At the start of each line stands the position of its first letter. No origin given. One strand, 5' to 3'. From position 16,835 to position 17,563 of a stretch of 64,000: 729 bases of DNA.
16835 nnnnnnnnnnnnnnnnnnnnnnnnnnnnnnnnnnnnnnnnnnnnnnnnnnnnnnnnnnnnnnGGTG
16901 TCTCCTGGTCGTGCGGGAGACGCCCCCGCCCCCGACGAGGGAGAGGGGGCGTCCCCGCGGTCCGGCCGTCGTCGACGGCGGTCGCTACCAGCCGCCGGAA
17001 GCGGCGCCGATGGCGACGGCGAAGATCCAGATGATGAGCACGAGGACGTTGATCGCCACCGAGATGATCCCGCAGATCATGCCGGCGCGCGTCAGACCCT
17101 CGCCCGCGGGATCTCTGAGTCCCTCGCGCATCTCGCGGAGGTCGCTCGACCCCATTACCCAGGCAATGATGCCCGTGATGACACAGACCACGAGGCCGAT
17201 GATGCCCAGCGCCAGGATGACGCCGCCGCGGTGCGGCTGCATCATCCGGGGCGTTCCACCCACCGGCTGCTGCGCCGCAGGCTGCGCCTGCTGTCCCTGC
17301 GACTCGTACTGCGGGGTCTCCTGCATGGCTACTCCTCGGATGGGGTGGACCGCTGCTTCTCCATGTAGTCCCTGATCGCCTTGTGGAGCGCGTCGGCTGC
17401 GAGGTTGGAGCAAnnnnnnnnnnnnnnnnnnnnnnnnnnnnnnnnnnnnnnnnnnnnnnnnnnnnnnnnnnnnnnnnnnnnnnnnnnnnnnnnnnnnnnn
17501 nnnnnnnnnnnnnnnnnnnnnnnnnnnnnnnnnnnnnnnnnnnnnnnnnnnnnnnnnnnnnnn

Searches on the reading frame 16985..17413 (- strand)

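Call 23: search_protein_families(library=pfam, proteins=[window:16985-17413:-], max_evalue=0.001)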
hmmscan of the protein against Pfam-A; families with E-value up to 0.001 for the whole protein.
window:16985-17413:- (142 aa): 1 family
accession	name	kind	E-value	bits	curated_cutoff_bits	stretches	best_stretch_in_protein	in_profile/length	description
PF13828.11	DUF4190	-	1.1e-06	28.7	35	1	67-124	6-61/62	Domain of unknown function (DUF4190)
